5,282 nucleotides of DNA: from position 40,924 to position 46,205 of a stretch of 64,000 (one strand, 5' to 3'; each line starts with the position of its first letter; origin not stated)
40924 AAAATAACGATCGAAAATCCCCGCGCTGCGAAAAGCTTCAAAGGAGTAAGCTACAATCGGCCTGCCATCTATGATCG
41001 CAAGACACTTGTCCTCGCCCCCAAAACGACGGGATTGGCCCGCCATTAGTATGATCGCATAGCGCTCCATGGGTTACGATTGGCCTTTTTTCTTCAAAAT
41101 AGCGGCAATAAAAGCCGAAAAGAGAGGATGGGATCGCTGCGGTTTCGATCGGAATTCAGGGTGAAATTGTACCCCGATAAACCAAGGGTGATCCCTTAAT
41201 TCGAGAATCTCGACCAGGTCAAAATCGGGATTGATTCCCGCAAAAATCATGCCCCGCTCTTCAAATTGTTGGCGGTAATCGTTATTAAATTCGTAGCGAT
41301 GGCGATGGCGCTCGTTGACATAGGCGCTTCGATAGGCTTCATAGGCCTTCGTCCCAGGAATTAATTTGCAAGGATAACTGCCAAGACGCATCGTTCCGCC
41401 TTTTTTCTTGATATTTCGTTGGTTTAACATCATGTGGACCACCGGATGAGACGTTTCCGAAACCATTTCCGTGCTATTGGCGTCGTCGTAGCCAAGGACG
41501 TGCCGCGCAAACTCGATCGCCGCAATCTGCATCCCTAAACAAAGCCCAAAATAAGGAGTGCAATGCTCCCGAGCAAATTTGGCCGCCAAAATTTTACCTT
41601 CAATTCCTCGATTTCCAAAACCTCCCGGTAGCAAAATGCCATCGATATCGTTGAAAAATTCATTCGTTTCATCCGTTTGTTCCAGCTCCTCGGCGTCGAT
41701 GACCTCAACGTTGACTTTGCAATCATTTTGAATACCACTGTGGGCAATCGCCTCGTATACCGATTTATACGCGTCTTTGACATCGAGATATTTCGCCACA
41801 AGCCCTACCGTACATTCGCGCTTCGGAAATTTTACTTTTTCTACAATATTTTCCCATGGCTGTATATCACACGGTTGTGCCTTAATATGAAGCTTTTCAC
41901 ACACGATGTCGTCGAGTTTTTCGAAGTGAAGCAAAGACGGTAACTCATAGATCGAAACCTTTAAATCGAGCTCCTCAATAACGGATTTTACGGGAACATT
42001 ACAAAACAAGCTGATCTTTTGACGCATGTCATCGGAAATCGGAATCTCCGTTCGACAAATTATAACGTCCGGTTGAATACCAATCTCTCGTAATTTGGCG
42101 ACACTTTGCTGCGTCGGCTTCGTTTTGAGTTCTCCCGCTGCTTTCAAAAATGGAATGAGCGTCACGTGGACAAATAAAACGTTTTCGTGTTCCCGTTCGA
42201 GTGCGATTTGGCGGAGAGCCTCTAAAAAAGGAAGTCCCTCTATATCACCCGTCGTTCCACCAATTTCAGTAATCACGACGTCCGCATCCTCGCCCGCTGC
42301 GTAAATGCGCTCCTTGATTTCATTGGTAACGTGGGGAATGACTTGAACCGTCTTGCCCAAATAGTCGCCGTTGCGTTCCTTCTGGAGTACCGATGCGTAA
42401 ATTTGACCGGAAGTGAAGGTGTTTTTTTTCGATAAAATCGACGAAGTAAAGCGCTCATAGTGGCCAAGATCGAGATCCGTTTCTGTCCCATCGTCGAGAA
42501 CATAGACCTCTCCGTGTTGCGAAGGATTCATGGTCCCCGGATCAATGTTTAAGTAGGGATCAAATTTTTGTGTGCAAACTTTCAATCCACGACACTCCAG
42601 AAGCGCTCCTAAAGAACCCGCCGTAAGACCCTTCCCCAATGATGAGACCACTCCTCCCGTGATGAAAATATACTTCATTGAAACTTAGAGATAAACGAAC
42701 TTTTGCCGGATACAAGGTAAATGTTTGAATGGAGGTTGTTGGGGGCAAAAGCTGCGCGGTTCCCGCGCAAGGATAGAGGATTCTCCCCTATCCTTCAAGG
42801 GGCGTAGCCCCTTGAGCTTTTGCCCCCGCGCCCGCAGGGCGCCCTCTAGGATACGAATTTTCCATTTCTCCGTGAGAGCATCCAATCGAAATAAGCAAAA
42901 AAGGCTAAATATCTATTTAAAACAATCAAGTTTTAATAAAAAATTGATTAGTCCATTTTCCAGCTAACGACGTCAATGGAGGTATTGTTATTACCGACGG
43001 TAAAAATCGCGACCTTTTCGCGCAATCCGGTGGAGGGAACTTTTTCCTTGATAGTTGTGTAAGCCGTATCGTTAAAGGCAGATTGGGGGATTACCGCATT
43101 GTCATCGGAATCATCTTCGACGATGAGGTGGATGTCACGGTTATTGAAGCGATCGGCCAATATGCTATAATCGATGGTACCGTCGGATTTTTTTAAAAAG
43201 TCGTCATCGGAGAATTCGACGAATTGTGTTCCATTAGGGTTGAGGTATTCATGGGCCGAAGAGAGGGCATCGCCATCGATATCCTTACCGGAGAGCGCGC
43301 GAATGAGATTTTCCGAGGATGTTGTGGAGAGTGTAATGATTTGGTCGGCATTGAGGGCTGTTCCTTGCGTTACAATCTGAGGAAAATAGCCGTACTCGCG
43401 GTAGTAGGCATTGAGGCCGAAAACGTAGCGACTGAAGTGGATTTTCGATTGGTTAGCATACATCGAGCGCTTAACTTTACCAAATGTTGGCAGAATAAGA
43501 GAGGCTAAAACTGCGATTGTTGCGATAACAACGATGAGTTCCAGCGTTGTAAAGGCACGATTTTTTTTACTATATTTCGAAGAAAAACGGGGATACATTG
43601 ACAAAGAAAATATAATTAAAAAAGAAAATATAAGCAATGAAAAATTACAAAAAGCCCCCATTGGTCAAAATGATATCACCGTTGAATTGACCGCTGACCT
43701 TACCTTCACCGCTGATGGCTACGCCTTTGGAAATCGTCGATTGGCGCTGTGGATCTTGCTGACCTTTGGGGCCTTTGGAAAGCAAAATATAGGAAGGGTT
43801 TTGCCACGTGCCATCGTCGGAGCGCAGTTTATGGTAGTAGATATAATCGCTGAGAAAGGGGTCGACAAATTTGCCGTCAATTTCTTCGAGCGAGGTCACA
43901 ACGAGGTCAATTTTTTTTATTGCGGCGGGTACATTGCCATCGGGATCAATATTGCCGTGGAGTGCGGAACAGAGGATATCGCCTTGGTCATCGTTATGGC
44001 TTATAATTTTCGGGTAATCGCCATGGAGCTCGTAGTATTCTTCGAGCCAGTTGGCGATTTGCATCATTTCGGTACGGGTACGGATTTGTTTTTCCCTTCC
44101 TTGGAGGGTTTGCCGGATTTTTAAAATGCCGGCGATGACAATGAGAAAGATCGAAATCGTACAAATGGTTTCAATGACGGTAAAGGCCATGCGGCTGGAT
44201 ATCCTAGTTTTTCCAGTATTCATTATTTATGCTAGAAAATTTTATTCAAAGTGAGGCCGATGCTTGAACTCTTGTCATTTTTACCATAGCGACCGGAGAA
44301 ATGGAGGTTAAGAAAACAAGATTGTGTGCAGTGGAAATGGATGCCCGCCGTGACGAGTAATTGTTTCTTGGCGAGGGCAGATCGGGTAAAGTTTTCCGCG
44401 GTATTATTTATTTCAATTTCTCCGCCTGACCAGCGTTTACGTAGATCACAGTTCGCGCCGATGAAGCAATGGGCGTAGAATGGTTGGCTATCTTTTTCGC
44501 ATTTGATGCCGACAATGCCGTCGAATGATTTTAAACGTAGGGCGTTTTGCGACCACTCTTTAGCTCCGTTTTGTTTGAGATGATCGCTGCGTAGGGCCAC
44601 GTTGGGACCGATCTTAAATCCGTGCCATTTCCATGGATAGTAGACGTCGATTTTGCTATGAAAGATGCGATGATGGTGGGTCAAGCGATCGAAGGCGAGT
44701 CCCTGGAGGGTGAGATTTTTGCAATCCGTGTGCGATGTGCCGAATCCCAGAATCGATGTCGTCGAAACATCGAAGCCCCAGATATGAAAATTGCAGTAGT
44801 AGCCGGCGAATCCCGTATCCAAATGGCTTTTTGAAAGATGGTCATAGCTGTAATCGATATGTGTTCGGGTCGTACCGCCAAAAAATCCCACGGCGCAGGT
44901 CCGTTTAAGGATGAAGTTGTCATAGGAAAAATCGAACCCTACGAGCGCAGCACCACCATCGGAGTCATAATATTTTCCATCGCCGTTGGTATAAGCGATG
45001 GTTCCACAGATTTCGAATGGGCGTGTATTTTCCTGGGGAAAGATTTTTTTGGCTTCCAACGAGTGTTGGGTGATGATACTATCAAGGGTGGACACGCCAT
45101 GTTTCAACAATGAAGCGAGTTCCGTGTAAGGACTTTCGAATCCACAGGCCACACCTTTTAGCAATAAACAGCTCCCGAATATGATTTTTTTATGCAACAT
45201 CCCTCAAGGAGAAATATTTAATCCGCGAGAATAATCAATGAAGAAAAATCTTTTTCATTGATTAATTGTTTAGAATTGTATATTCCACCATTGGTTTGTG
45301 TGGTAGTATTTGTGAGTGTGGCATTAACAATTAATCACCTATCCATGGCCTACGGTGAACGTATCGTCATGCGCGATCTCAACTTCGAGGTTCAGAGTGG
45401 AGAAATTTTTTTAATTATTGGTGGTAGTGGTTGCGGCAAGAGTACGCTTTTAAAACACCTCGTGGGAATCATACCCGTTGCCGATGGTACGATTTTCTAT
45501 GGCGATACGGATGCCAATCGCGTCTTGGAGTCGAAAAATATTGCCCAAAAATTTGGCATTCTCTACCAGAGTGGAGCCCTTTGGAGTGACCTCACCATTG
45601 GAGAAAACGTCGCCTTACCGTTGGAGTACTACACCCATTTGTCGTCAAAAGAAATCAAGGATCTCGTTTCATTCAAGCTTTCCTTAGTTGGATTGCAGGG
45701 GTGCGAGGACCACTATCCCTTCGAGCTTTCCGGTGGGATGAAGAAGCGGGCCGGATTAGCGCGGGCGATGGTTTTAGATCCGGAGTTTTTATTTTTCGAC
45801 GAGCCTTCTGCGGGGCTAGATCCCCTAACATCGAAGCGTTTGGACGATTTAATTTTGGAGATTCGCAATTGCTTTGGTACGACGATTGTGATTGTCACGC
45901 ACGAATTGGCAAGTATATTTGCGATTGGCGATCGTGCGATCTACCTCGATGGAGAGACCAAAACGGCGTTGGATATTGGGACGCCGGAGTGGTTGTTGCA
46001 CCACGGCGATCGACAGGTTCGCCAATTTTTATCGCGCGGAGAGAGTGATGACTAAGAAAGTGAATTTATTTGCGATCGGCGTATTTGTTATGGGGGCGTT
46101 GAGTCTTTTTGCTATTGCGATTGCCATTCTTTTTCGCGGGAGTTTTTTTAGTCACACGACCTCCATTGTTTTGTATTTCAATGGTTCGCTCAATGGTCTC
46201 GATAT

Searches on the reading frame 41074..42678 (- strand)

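Call 44: search_protein_families(library=pfam, proteins=[window:41074-42678:-])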
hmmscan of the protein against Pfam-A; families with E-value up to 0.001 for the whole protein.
window:41074-42678:- (534 aa): 3 families
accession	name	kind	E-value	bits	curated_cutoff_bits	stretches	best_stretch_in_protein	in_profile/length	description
PF06418.20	CTP_synth_N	-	4.9e-121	403.6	26.1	1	2-265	1-265/265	CTP synthase N-terminus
PF00117.34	GATase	-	5.3e-40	137.5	22.8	1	300-525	2-189/190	Glutamine amidotransferase class-I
PF07722.19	Peptidase_C26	-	3.2e-05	24.3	20.5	1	369-508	101-219/219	Peptidase C26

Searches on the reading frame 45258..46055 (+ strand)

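Call 69: search_protein_families(library=pfam, max_evalue=0.00001, proteins=[window:45258-46055:+])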
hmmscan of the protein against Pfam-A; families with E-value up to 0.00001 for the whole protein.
window:45258-46055:+ (265 aa): 2 families
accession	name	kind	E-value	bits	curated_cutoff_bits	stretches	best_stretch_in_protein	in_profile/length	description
PF00005.33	ABC_tran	-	9.2e-28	98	25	1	39-184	2-136/137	ABC transporter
PF13304.12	AAA_21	-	2e-08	35.1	27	0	154-216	235-299/304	AAA domain, putative AbiEii toxin, Type IV TA system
